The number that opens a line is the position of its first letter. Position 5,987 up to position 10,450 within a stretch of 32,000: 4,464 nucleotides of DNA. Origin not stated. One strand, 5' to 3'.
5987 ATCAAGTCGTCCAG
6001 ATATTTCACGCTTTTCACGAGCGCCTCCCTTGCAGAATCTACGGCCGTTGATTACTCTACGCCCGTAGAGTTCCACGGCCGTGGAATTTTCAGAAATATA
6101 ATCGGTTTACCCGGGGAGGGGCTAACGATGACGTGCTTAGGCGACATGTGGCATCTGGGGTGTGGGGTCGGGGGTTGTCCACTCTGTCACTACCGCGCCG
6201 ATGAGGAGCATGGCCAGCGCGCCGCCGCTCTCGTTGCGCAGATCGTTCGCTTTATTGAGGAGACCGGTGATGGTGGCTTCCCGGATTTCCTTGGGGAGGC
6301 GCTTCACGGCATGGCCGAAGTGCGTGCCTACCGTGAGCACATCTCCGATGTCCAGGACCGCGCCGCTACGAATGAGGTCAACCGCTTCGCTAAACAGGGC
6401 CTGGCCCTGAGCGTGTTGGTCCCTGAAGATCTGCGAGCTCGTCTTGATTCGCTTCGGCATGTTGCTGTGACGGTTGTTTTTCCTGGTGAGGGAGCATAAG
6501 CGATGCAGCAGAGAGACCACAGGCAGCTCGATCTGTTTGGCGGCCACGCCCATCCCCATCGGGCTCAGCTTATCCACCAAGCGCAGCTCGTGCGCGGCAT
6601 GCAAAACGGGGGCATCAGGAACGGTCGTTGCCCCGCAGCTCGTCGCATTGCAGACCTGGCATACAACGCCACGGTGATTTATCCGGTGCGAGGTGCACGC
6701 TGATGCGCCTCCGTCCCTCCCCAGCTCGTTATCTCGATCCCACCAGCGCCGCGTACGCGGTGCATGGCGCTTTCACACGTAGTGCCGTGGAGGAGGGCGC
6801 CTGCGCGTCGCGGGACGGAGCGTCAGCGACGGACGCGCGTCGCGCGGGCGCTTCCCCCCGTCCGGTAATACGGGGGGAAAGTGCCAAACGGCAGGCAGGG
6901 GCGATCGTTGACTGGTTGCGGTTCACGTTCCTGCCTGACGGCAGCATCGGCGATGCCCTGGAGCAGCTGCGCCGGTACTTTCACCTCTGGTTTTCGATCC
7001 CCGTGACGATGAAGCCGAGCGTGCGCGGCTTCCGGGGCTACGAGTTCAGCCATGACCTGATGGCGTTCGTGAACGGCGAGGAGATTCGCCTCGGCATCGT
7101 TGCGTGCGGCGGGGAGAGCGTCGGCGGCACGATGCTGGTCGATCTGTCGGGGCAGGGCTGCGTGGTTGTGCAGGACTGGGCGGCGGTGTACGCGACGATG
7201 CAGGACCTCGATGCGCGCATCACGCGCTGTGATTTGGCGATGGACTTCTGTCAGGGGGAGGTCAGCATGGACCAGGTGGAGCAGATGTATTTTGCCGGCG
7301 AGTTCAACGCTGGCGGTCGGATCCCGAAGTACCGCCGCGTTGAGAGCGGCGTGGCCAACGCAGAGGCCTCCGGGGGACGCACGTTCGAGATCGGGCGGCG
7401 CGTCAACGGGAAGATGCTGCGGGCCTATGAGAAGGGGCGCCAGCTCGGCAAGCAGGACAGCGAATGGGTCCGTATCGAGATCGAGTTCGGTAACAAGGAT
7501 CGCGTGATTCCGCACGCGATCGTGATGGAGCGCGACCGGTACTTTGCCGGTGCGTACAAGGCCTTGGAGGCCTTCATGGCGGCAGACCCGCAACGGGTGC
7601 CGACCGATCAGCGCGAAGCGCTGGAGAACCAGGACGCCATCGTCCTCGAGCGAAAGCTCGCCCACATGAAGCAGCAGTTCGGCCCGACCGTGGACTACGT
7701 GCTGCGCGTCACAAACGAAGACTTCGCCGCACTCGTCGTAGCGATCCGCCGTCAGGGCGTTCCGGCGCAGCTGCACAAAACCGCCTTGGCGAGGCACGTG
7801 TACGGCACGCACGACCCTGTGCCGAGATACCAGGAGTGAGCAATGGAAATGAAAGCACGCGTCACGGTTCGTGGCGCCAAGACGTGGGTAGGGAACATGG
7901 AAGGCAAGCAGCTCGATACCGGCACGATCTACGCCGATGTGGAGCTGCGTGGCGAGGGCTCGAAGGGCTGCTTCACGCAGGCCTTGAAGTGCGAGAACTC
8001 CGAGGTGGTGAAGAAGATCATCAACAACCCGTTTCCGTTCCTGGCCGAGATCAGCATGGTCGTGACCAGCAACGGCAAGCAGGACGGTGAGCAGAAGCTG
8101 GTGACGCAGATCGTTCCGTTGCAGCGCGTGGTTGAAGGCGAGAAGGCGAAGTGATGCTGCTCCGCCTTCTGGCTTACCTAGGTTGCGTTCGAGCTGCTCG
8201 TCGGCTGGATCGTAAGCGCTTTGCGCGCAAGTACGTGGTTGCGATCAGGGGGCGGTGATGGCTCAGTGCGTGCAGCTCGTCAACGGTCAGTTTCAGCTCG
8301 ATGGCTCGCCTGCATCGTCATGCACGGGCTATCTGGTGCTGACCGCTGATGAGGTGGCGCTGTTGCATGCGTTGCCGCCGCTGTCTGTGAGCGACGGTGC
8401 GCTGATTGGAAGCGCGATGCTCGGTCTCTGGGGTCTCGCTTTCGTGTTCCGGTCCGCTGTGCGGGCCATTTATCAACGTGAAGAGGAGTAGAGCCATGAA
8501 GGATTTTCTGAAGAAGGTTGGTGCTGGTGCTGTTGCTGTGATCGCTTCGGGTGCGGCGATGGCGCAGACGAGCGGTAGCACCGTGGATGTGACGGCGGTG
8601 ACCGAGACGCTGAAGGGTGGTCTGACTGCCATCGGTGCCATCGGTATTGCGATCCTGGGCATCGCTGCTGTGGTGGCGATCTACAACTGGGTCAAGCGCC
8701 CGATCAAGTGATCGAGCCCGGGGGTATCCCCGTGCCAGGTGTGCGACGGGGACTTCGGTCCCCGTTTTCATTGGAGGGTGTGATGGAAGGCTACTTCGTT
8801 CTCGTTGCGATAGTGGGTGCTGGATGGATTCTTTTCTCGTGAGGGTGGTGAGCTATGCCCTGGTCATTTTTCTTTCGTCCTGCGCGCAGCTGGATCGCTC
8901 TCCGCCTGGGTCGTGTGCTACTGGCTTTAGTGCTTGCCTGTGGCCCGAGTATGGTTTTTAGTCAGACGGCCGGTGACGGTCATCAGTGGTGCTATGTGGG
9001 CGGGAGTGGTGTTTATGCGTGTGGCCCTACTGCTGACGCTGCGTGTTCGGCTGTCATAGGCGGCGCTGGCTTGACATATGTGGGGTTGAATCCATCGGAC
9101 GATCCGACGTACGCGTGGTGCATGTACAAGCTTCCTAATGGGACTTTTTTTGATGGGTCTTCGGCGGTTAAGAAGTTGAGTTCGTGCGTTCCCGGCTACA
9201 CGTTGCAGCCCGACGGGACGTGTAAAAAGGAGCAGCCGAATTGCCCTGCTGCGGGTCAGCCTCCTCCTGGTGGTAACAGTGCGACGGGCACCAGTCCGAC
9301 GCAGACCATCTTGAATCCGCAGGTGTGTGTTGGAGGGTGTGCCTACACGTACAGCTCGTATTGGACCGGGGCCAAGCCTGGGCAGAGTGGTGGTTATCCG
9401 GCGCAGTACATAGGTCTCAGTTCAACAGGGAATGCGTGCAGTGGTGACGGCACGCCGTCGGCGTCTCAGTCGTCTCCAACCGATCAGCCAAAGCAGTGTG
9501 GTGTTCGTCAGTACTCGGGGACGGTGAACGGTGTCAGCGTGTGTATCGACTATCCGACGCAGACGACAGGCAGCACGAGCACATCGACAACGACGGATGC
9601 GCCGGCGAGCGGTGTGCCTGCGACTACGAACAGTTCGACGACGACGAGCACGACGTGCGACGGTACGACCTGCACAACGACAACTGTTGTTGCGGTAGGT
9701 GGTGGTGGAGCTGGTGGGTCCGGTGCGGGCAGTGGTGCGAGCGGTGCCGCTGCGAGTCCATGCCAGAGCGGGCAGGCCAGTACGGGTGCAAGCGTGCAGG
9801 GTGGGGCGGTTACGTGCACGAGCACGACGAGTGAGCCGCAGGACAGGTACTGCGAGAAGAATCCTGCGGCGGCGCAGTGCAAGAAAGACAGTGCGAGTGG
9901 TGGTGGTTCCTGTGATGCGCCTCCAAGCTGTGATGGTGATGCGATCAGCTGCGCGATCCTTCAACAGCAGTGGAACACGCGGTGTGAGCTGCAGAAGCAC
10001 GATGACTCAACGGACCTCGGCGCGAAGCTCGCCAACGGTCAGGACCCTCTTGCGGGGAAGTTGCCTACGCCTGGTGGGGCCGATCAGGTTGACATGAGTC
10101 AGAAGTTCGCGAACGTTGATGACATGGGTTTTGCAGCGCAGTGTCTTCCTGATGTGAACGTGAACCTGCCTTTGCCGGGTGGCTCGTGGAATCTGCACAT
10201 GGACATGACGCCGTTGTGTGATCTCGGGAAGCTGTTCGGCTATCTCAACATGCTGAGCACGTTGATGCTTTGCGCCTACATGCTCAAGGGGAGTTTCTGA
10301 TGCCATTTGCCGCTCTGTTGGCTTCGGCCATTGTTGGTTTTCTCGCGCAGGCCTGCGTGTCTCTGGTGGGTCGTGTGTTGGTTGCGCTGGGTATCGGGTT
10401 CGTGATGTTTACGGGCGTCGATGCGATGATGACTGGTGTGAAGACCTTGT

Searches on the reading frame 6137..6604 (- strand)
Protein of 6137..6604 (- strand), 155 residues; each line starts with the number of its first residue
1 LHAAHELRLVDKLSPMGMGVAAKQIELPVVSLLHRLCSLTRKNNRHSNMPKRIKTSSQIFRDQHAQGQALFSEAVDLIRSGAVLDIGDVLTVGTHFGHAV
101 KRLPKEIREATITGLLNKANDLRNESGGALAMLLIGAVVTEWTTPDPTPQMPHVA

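Call 8: search_protein_families(library=pfam, proteins=[window:6137-6604:-], max_evalue=0.01)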
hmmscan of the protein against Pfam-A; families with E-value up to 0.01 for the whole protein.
window:6137-6604:- (155 aa): 0 families

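Call 45: search_protein_families(library=phrogs, proteins=[window:6137-6604:-], max_evalue=0.001)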
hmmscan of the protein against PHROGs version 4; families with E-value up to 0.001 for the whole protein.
window:6137-6604:- (155 aa): 0 families

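Call 70: search_dna_similar(query=window:6137-6604:-, collection=phages, mode=protein, max_rows=8, max_evalue=0.001)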
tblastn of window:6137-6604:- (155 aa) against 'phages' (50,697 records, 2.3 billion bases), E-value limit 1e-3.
No match.

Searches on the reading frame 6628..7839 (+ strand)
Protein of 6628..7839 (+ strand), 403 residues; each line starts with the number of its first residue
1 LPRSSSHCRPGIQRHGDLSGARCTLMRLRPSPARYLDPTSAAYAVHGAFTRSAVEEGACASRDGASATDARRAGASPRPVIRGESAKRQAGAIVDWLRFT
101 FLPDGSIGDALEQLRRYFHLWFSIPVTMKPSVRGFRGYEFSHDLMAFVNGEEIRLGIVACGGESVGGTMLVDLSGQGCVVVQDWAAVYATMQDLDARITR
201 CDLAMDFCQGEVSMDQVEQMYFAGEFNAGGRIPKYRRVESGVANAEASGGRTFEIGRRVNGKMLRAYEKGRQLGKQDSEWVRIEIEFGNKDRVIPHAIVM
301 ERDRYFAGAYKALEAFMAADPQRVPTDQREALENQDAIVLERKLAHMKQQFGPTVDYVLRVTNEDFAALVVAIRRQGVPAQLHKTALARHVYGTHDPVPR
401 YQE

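Call 8: search_protein_families(library=pfam, proteins=[window:6628-7839:+], max_evalue=0.01)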
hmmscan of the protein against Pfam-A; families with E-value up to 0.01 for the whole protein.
window:6628-7839:+ (403 aa): 1 family
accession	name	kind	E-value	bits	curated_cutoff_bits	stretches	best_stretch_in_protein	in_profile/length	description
PF02486.25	Rep_trans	-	7.5e-24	84.9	29.6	1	197-364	2-191/201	Replication initiation factor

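Call 45: search_protein_families(library=phrogs, proteins=[window:6628-7839:+], max_evalue=0.001)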
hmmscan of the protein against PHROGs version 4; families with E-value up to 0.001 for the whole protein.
window:6628-7839:+ (403 aa): 1 family
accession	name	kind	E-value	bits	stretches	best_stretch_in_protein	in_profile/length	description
phrog_453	-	DNA, RNA and nucleotide metabolism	4e-96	324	1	41-390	72-424/447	replication initiation protein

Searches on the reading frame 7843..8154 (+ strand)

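Call 45: search_protein_families(library=phrogs, proteins=[window:7843-8154:+], max_evalue=0.001)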
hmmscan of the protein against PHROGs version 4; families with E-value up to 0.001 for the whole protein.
window:7843-8154:+ (103 aa): 1 family
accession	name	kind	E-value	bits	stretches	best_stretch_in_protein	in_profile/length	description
phrog_4994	-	unknown function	5.7e-35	120.8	1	1-101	1-101/103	-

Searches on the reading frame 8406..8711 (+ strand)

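Call 45: search_protein_families(library=phrogs, proteins=[window:8406-8711:+], max_evalue=0.001)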
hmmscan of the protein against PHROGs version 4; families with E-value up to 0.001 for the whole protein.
window:8406-8711:+ (101 aa): 2 families
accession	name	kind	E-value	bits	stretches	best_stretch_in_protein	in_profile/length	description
phrog_2374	-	unknown function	3.4e-20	72.7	1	34-101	5-74/74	-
phrog_6548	-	head and packaging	0.00027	22.2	1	26-100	2-76/79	major coat protein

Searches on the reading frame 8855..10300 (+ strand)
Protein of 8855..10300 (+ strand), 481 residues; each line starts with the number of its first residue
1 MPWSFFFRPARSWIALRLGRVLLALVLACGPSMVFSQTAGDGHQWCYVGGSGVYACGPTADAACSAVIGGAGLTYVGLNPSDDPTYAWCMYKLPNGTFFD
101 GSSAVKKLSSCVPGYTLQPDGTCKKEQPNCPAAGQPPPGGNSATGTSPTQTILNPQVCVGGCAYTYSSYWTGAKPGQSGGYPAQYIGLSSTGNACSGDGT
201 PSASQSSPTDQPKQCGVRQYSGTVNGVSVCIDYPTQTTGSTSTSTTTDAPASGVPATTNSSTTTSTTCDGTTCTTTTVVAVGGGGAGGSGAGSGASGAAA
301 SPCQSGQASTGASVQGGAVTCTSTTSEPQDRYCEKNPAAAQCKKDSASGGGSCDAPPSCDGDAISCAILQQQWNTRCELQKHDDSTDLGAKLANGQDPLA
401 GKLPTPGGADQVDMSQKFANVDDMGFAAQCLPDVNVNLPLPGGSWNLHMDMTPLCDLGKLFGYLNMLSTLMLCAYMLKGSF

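Call 45: search_protein_families(library=phrogs, proteins=[window:8855-10300:+], max_evalue=0.001)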
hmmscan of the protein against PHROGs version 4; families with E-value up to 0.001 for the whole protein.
window:8855-10300:+ (481 aa): 4 families
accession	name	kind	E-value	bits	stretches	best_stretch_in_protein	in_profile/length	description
phrog_4352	-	unknown function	2.4e-89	301.4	1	22-481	4-478/479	-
phrog_18418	-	unknown function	9e-27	95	1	367-480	169-295/298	-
phrog_815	-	unknown function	0.00016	22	1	58-344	36-314/420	-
phrog_4544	-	unknown function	0.00057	20.1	1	37-136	149-251/501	-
